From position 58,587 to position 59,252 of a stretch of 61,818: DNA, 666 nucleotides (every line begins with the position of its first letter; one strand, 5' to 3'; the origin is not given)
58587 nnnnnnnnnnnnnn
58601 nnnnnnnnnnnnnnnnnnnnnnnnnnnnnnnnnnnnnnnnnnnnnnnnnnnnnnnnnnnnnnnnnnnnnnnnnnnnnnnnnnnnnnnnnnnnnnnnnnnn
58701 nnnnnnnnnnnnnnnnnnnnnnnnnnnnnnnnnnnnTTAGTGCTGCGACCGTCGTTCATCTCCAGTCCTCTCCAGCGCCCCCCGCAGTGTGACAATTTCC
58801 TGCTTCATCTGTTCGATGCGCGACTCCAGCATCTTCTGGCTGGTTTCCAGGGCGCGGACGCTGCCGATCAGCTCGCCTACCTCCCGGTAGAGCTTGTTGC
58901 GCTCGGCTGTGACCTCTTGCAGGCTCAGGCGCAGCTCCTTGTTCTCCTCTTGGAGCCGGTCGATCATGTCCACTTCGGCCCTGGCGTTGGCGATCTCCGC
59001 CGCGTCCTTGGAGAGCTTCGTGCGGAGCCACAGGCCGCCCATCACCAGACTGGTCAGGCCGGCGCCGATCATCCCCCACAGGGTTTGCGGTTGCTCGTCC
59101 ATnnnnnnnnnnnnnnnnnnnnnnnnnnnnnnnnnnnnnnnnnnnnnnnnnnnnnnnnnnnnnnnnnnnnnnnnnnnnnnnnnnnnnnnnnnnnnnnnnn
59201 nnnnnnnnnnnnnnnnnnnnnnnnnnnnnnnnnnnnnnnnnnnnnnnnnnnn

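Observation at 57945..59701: The lysis cassette has an endolysin, Rz with embedded Rz1, and two extra single-TM coiled-coil proteins, but no canonical multi-TM holin; a pinholin-like gene sits far away near terL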

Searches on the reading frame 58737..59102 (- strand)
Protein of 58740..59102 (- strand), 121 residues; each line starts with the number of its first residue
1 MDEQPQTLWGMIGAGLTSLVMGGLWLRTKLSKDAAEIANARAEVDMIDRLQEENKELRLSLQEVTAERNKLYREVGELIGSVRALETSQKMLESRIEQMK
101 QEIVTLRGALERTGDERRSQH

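Call 5: search_protein_families(library=pfam, max_evalue=0.1, proteins=[window:58740-59102:-])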
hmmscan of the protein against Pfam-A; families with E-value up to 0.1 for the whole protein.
seq(121 aa): 26 families (the best 25 are shown)
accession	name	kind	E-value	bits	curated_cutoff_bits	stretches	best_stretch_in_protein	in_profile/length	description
PF02403.27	Seryl_tRNA_N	-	0.00014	22.5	28.2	1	40-111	24-91/108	Seryl-tRNA synthetase N-terminal domain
PF10473.14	CENP-F_leu_zip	-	0.00035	21.1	34.5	1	44-112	54-126/140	Leucine-rich repeats of kinetochore protein Cenp-F/LEK1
PF11221.13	Med21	-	0.00065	20.5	37.3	1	42-83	102-143/144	Subunit 21 of Mediator complex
PF01920.25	Prefoldin_2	-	0.00084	19.7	27.6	1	35-113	12-88/106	Prefoldin subunit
PF16331.10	TolA_bind_tri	-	0.0034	17.9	30.1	1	89-114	20-45/76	TolA binding protein trimerisation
PF24922.1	ACBP4_C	-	0.0063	17.2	31.2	0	46-77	4-35/105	Acyl-CoA-binding domain-containing protein 4-6, C-terminal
PF00038.26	Filament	-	0.0077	16.3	40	1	27-112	60-142/313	Intermediate filament protein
PF06785.16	UPF0242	-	0.0081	16.7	33.5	1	36-113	66-144/194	Uncharacterised protein family (UPF0242) N-terminus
PF00170.26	bZIP_1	-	0.0099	16.4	27.6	0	73-108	26-61/64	bZIP transcription factor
PF22216.1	Sas-6_C_CC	-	0.018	15.7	27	0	45-63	38-56/57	Spindle assembly abnormal protein 6 homolog, C-terminal coiled coil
PF05149.17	Flagellar_rod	-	0.02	14.8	23.4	1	28-102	15-95/287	Paraflagellar rod protein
PF17275.7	DUF5340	-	0.021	15.4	27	0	64-103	27-65/70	Family of unknown function (DUF5340)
PF06698.16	DUF1192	-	0.025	15.2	25.5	1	89-117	22-50/58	Protein of unknown function (DUF1192)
PF13851.11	GAS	-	0.026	14.3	32.3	1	26-107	27-112/200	Growth-arrest specific micro-tubule binding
PF05266.19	DUF724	-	0.027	14.8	38.4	1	45-112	102-169/188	Protein of unknown function (DUF724)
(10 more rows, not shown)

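Call 6: search_protein_families(library=phrogs, max_evalue=0.1, proteins=[window:58740-59102:-])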
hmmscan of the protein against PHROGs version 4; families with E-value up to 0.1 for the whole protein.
seq(121 aa): 20 families
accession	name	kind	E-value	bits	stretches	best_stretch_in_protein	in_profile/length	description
phrog_2658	-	other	5.8e-23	82.5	1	2-111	2-125/126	hol-like chemotaxis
phrog_3671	-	unknown function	8.5e-06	26.9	1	11-81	15-79/87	-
phrog_739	-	lysis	0.0011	20.2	1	7-75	6-78/122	Rz-like spanin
phrog_14713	-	unknown function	0.0017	19.1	1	5-106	58-161/179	-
phrog_18860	-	unknown function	0.0023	18.8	1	26-113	35-119/141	-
phrog_9635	-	unknown function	0.0033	18.9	1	11-102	16-108/109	-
phrog_3534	-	unknown function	0.0052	17.8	1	29-101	39-113/117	-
phrog_937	-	other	0.01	17.2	1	50-118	16-88/115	hemolysin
phrog_13697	-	unknown function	0.01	16.9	0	27-61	59-92/102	-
phrog_4780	-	unknown function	0.011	16.3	1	41-112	134-204/275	-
phrog_13113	-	unknown function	0.014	16.9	1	43-106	67-130/134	-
phrog_1009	-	unknown function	0.028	15.5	1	8-97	10-100/103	-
phrog_5211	-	unknown function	0.039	15.2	1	46-104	9-67/112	-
phrog_4876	-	unknown function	0.042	14.5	1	45-109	65-129/226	-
phrog_20244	-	unknown function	0.051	14.8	0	83-115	81-113/143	-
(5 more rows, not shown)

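Call 8: search_dna_similar(query=window:58740-59102:-, collection=phages, mode=protein, max_evalue=0.001, max_rows=40)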
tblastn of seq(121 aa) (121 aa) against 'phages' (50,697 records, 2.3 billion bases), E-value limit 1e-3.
Records with a match: 34; places in all: 34; records where one place covers at least 80% of the query: 32.
Best place of each record, by identity: <60% 34.
By first word of the organism name: Ralstonia 16; Klebsiella 6; Erwinia 5; Pseudomonas 4; Serratia 2; Bacteriophage 1.
By host as written in the record: Ralstonia pseudosolanacearum 6; Ralstonia solanacearum 5; Klebsiella pneumoniae NI9 3; Pseudomonas fluorescens SBW25 2; Klebsiella pneumoniae 51503 2; Serratia marcescens 2; Erwinia amylovora 2; Erwinia pyrifoliae 2; and 8 more.
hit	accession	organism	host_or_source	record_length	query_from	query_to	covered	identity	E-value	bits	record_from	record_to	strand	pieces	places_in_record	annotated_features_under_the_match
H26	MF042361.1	Pseudomonas phage Skulduggery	Pseudomonas fluorescens SBW25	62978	1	114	94%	53.5%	2e-27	110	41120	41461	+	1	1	putative lysis protein B | lysozyme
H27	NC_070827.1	Pseudomonas phage Skulduggery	Pseudomonas fluorescens SBW25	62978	1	114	94%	53.5%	2e-27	110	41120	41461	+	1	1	hol-like chemotaxis | lysozyme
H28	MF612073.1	Klebsiella phage SopranoGao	Klebsiella pneumoniae 51503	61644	10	113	86%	39.4%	1e-16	80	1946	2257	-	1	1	holin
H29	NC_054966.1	Klebsiella phage SopranoGao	Klebsiella pneumoniae 51503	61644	10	113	86%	39.4%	1e-16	80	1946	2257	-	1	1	hol-like chemotaxis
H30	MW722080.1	Klebsiella phage vB_KpnP_ZX1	Klebsiella sp.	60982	10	113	86%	39.4%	1e-16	79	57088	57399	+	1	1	holin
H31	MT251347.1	Klebsiella phage LASTA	Klebsiella pneumoniae NI9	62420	10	113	86%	38.5%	4e-16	78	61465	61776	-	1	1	holin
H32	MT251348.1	Klebsiella phage SJM3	Klebsiella pneumoniae NI9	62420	10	113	86%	38.5%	4e-16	78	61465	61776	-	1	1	holin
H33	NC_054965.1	Klebsiella phage LASTA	Klebsiella pneumoniae NI9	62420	10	113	86%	38.5%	4e-16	78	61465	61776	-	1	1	hol-like chemotaxis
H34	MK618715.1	Serratia phage Parlo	Serratia marcescens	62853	5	111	88%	35.5%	3e-8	56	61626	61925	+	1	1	holin | ribosome_binding_site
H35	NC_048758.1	Serratia phage Parlo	Serratia marcescens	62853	5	111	88%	35.5%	3e-8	56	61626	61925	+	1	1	holin | ribosome_binding_site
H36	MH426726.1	Erwinia phage Pavtok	Erwinia amylovora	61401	5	113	90%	33.0%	9e-10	60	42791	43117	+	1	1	putative hol protein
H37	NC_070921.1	Erwinia phage Pavtok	Erwinia amylovora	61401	5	113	90%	33.0%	9e-10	60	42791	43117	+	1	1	hol-like chemotaxis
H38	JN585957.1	Erwinia phage PEp14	Erwinia pyrifoliae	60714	5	113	90%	33.0%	2e-9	59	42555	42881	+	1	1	hol: holin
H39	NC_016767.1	Erwinia phage PEp14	Erwinia pyrifoliae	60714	5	113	90%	33.0%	2e-9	59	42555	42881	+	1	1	hol: hol-like chemotaxis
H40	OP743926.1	Erwinia phage Stean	Erwinia amylovora 1/79Sm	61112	5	112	89%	33.3%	3e-9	59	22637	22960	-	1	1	putative holin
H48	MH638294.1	Ralstonia phage GP4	Ralstonia solanacearum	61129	1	98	81%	33.3%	4e-4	44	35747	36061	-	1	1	chemotaxis protein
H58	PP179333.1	Pseudomonas phage Cruim01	Pseudomonas syringae CC1557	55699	24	110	72%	35.1%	7e-4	43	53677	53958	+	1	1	chemotaxis protein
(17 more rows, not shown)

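Call 9: get_annotated_region(hit=H26, flank=3000)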
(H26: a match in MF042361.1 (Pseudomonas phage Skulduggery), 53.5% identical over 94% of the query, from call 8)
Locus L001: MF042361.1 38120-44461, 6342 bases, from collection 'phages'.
description: Pseudomonas phage Skulduggery, complete genome.
organism: Pseudomonas phage Skulduggery (NCBI taxid 2006671)
taxonomy: Viruses; Duplodnaviria; Heunggongvirae; Uroviricota; Caudoviricetes; Skulduggeryvirus; Skulduggeryvirus skulduggery
host: Pseudomonas fluorescens SBW25; source: compost; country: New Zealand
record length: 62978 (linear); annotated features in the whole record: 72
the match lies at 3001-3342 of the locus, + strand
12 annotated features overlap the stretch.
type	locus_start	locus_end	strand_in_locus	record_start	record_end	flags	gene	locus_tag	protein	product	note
CDS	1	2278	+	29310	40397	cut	-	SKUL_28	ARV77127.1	hypothetical protein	-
CDS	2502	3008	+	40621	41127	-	-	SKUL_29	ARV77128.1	lysozyme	Lysozyme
CDS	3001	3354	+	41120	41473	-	-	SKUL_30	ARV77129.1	putative lysis protein B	Putative lysis protein B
CDS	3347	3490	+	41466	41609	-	-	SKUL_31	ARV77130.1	hypothetical protein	-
CDS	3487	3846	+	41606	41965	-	-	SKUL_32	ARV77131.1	hypothetical protein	-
CDS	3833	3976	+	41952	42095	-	-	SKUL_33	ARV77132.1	hypothetical protein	-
CDS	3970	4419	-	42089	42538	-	-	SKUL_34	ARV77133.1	hypothetical protein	-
CDS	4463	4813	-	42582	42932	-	-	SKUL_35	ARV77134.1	hypothetical protein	-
CDS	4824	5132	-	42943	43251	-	-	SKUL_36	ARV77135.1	hypothetical protein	-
CDS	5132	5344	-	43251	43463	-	-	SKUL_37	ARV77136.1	hypothetical protein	-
CDS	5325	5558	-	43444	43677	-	-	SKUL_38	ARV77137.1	hypothetical protein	-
CDS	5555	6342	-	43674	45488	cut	-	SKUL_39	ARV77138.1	putative endonuclease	Putative endonuclease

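Call 10: get_annotated_region(hit=H34, flank=3000)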
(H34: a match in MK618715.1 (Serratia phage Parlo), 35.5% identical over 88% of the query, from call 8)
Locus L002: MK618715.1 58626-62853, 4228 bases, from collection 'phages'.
description: Serratia phage Parlo, complete genome.
organism: Serratia phage Parlo (NCBI taxid 2557554)
taxonomy: Viruses; Duplodnaviria; Heunggongvirae; Uroviricota; Caudoviricetes; Parlovirus; Parlovirus parlo
host: Serratia marcescens; source: mixed swine fecal and soil samples; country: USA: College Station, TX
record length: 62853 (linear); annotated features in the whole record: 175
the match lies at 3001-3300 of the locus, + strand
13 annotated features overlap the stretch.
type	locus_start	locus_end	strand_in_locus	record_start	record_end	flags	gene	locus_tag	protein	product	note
CDS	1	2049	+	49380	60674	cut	-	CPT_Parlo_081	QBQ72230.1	DarB-like antirestriction protein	-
regulatory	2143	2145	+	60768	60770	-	-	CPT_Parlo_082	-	ribosome_binding_site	CPT_Parlo_082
CDS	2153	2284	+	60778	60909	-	-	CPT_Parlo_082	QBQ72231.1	hypothetical protein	-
regulatory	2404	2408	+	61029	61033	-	-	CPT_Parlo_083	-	ribosome_binding_site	CPT_Parlo_083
CDS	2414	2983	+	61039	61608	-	-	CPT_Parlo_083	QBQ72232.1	endolysin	-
regulatory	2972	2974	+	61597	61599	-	-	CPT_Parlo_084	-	ribosome_binding_site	CPT_Parlo_084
CDS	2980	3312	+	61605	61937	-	-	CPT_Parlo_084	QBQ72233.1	holin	-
regulatory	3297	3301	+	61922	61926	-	-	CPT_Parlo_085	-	ribosome_binding_site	CPT_Parlo_085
CDS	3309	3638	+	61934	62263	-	-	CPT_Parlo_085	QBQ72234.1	hypothetical protein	-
regulatory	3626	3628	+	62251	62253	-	-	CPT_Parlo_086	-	ribosome_binding_site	CPT_Parlo_086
CDS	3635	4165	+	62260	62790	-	-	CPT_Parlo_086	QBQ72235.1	i-spanin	-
regulatory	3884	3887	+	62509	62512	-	-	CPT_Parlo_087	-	ribosome_binding_site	CPT_Parlo_087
CDS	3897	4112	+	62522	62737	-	-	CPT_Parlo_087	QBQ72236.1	o-spanin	-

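Call 31: find_homologous_proteins(query=window:58740-59102:-, max_evalue=0.001)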
Query seq(121 aa) (121 aa): 23 proteins with E <= 0.001 among 34 candidates.
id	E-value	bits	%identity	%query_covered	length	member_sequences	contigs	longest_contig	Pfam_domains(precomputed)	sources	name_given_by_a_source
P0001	2.3e-67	242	99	100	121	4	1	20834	-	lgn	-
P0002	2.0e-65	236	96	100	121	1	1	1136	-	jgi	-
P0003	3.7e-58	213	83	100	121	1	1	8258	-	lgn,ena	-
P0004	9.2e-54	198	76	100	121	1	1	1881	-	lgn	-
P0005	3.3e-53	197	77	100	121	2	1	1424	-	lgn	-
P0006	3.5e-51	190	78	99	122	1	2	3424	-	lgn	-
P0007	2.1e-45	171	73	93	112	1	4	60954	-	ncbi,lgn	ncbi:hypothetical protein D3C76_48200 [compost metagenome]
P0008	2.4e-45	171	70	99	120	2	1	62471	-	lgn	-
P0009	2.6e-44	168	69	99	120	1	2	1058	-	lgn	-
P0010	1.8e-43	165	69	98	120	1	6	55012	-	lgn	-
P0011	1.1e-42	163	67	99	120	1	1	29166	-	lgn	-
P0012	7.5e-42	160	76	87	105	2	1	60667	PF02403.28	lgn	-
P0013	3.4e-41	158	65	98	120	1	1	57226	-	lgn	-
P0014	4.5e-40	154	63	99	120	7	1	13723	-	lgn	-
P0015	7.1e-40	154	67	97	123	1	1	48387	PF02403.28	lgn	-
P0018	3.0e-38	149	67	97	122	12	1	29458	-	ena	-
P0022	4.7e-28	116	57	85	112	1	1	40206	-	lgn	-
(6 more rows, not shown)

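Call 39: get_annotated_region(hit=H38, flank=2500)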
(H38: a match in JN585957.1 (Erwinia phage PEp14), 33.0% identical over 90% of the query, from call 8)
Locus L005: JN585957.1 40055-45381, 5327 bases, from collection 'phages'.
description: Erwinia phage PEp14, complete genome.
organism: Erwinia phage PEp14 (NCBI taxid 1131315)
taxonomy: Viruses; Duplodnaviria; Heunggongvirae; Uroviricota; Caudoviricetes; Pavtokvirus; Pavtokvirus PEp14
host: Erwinia pyrifoliae; source: -; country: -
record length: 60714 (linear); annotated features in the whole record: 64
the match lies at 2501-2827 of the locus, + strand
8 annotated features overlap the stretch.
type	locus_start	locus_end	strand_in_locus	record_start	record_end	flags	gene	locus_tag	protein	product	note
CDS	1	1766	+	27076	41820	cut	-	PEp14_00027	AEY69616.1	putative DNA methylase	similar to putative DNA methylase [Sinorhizobium phage PBC5] and DNA methylase [Ochrobactrum intermedium LMG 3301]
CDS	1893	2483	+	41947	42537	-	lys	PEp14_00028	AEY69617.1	endolysin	similar to endolysin [Pseudomonas phage PaP1]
CDS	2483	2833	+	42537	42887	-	hol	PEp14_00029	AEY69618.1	holin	similar to hypothetical protein PSEBR_cmegm96 [Pseudomonas brassicacearum subsp. brassicacearum NFM421]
CDS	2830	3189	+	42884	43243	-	-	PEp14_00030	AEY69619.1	hypothetical protein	similar to putative lipoprotein [Pseudomonas syringae pv. syringae B728a]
CDS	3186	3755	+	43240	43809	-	rz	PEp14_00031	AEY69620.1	Rz protein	similar to hypothetical protein XNC1_1187 [Xenorhabdus nematophila ATCC 19061], lysis protein [Rahnella sp. Y9602], and ...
CDS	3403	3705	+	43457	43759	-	rz1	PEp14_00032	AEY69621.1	Rz1 protein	similar to putative lipoprotein Rz1 precursor [Escherichia coli O103:H2 str. 12009]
CDS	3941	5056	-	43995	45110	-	-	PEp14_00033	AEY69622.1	putative integrase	similar to probable integrase [Mesorhizobium loti MAFF303099], putative integrase [Bradyrhizobium sp. BTAi1], probable ...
CDS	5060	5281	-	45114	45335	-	-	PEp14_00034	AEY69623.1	hypothetical protein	-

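Call 40: get_annotated_region(hit=H48, flank=2500)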
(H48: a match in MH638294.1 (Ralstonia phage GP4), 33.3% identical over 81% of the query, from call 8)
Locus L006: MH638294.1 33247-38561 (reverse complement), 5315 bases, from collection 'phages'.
description: Ralstonia phage GP4, complete genome.
organism: Ralstonia phage GP4 (NCBI taxid 2282904)
taxonomy: Viruses; Duplodnaviria; Heunggongvirae; Uroviricota; Caudoviricetes; Gervaisevirus; Gervaisevirus GP4
host: Ralstonia solanacearum; source: -; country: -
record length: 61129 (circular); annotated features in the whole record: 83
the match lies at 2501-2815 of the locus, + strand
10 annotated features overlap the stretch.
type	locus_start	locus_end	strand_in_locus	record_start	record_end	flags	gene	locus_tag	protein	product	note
CDS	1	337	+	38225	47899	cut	-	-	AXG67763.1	DarB-like antirestriction protein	-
CDS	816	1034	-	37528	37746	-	-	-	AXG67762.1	hypothetical protein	-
CDS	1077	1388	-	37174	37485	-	-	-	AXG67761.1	hypothetical protein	-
CDS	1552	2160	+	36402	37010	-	-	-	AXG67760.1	DUF3380 domain-containing protein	-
CDS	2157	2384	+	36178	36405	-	-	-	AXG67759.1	hypothetical protein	-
CDS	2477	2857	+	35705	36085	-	-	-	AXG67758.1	chemotaxis protein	-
CDS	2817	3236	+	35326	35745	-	-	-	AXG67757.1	hypothetical protein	-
CDS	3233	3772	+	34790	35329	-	-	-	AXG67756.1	Rz-like lysis protein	-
CDS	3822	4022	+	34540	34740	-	-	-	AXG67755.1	hypothetical protein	-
CDS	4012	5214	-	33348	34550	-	-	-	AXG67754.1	tyrosine recombinase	-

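Call 41: get_annotated_region(hit=H58, flank=2500)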
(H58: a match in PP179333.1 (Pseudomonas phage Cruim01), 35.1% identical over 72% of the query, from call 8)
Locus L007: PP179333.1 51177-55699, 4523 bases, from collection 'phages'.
description: Pseudomonas phage Cruim01, complete genome.
organism: Pseudomonas phage Cruim01 (NCBI taxid 3138528)
taxonomy: Viruses
host: Pseudomonas syringae CC1557; source: apricot soil; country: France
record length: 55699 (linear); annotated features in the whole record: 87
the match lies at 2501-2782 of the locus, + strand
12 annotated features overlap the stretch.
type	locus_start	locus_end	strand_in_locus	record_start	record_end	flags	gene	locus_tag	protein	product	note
CDS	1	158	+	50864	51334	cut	-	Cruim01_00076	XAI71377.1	hypothetical protein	-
CDS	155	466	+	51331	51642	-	-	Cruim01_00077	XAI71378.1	hypothetical protein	-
CDS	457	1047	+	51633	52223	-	-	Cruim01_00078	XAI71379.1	NinG protein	[Pseudomonas phage phiPSA1]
CDS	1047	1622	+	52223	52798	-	-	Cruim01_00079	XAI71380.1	hypothetical protein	-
CDS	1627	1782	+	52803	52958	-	-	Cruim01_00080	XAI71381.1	hypothetical protein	-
CDS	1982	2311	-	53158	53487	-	-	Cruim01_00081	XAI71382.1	hypothetical protein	-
CDS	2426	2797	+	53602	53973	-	-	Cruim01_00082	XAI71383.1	chemotaxis protein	[Pseudomonas phage phiPSA1]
CDS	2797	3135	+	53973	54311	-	-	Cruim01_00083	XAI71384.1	lipoprotein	[Pseudomonas phage phiPSA1]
CDS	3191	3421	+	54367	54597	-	-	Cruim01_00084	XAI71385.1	hypothetical protein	[Yersinia phage fHe-Yen9-04]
CDS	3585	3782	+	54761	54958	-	-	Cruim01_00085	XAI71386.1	hypothetical protein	-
CDS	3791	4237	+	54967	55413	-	-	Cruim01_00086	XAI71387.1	proteasome subunit beta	[Pseudomonas phage vB_PaeM_PS24]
CDS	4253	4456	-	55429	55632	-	-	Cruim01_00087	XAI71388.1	hypothetical protein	-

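Call 43: search_protein_representatives(alignment_id=A1)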
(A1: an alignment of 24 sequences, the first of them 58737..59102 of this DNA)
Query: 24 sequences, 120 profile positions. Proteins with E-value up to 0.001 (for the whole library): 253; up to 1e-10: 26; up to 1e-30: 3. The best 150 are listed.
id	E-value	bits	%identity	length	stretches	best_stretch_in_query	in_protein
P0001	2.1e-59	214.9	-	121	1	1-120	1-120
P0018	8.0e-53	193.6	-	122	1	3-119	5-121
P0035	4.8e-38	145.9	-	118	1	3-117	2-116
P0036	2.1e-27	111.6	-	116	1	4-111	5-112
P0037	4.2e-24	100.9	-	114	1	2-112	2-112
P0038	3.3e-22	94.8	-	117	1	8-102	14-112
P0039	1.6e-20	89.4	-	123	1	4-106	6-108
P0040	2.1e-19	85.8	-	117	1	6-112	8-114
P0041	5.2e-19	84.5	-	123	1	11-104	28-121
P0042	7.4e-19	84.0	-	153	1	7-93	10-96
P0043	2.3e-16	76.0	-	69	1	46-103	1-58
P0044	1.1e-15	73.8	-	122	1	4-108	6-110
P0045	1.2e-15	73.6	-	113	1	5-115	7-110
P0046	8.5e-15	70.9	-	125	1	11-103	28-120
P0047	2.5e-14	69.4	-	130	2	5-106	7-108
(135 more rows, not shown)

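Call 45: search_protein_families(library=pfam, alignment_id=A2, max_evalue=0.001)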
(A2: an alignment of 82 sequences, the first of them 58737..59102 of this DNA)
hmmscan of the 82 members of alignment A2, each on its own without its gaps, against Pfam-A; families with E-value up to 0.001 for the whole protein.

A. member 1, window:58737-59102:- (121 aa): 4 families
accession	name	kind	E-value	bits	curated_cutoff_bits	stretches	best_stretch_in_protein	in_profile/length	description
PF02403.27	Seryl_tRNA_N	-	0.00014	22.5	28.2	1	40-111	24-91/108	Seryl-tRNA synthetase N-terminal domain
PF10473.14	CENP-F_leu_zip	-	0.00035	21.1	34.5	1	44-112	54-126/140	Leucine-rich repeats of kinetochore protein Cenp-F/LEK1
PF11221.13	Med21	-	0.00065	20.5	37.3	1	42-83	102-143/144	Subunit 21 of Mediator complex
PF01920.25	Prefoldin_2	-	0.00084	19.7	27.6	0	35-113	12-88/106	Prefoldin subunit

B. families by the number of members that match (of 82 scanned): 38 families (the first 25 are shown)
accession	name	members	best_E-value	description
PF11932.13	DUF3450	10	1.2e-06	Protein of unknown function (DUF3450)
PF02403.27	Seryl_tRNA_N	6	4.3e-06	Seryl-tRNA synthetase N-terminal domain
PF10473.14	CENP-F_leu_zip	6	1.3e-05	Leucine-rich repeats of kinetochore protein Cenp-F/LEK1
PF11559.13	ADIP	4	1.5e-05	Afadin- and alpha -actinin-Binding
PF08614.16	ATG16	4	0.00011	Autophagy protein 16 (ATG16)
PF00170.26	bZIP_1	4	0.00013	bZIP transcription factor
PF13863.11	DUF4200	4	0.00019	Domain of unknown function (DUF4200)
PF25014.1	NET2A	4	0.00056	NET2A-like domain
PF12325.13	TMF_TATA_bd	2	6.8e-06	TATA element modulatory factor 1 TATA binding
PF20492.3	ERM_helical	2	0.0002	Ezrin/radixin/moesin, alpha-helical domain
PF00038.26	Filament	2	0.00021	Intermediate filament protein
PF06008.19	Laminin_I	2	0.0007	Laminin Domain I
PF14197.11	Cep57_CLD_2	2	0.00072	Centrosome localisation domain of PPC89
PF17675.6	APG6_N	2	0.00097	Apg6 coiled-coil region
PF02183.23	HALZ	1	8.1e-06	Homeobox associated leucine zipper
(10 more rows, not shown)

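Call 46: search_protein_families(library=ncbifam, alignment_id=A2, max_evalue=0.01)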
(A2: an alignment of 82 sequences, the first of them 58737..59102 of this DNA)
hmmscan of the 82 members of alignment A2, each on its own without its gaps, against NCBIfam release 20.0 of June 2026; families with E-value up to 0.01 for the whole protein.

A. member 1, window:58737-59102:- (121 aa): 9 families
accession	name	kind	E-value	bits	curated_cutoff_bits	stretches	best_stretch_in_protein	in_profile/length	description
NF041034.1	Rad50_Sulf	equivalog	0.00085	17.3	1000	1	29-103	619-693/872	DNA double-strand break repair ATPase Rad50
TIGR04523.1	Mplasa_alph_rch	subfamily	0.0016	16.4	270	1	37-109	182-254/745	helix-rich protein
NF053549.1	FtsL_Actino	equivalog_domain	0.0027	17.6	55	0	14-62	9-54/83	cell division protein FtsL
NF043058.1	T4SS_LegC2C7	subfamily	0.0027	16.7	350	1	47-112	131-196/348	LegC2/C7 family Dot/Icm T4SS effector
TIGR02169.1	SMC_prok_A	equivalog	0.0039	14.9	729.4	1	31-117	326-416/1165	chromosome segregation protein SMC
NF053563.1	Rkd4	equivalog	0.0042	15.3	860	1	27-113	285-369/747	arcadin-4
NF045487.1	ASRP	equivalog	0.0059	15.3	300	1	28-108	324-443/593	archaea-specific SMC-related protein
TIGR02168.1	SMC_prok_B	equivalog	0.0074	14.1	567.35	1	41-110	406-807/1181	chromosome segregation protein SMC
NF038218.1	IcmG_DotF_IVB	equivalog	0.01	15.6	200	0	47-113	112-178/266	type IVB secretion system protein IcmG/DotF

B. families by the number of members that match (of 82 scanned): 72 families (the first 25 are shown)
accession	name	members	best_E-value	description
NF045487.1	ASRP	29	0.0002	archaea-specific SMC-related protein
TIGR02169.1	SMC_prok_A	26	3.9e-06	chromosome segregation protein SMC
TIGR02168.1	SMC_prok_B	22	2.9e-05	chromosome segregation protein SMC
TIGR04211.1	SH3_and_anchor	15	0.00061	TIGR04211 family SH3 domain-containing protein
NF053549.1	FtsL_Actino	9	0.00037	cell division protein FtsL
NF043058.1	T4SS_LegC2C7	8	9.7e-05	LegC2/C7 family Dot/Icm T4SS effector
NF038218.1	IcmG_DotF_IVB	7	3.9e-05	type IVB secretion system protein IcmG/DotF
NF052320.1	Cbp1_fam_LP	7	0.0016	Cbp1 family collagen-binding glycoprotein adhesin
NF033885.1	conj_TraP_IncI1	6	0.00099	conjugal transfer protein TraP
TIGR04523.1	Mplasa_alph_rch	5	0.0011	helix-rich protein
NF053524.1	thylo_ssl2009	3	0.00015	ssl2009 family thylakoid membrane protein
NF046104.1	PptglHdxlasePcsB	3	0.00057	peptidoglycan hydrolase PcsB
NF010289.0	PRK13729.1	3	0.00074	F-type conjugal transfer pilus assembly protein TraB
NF010535.0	PRK13923.1-3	3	0.0008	sporulation-specific transcriptional regulator GerR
NF041034.1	Rad50_Sulf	3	0.00085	DNA double-strand break repair ATPase Rad50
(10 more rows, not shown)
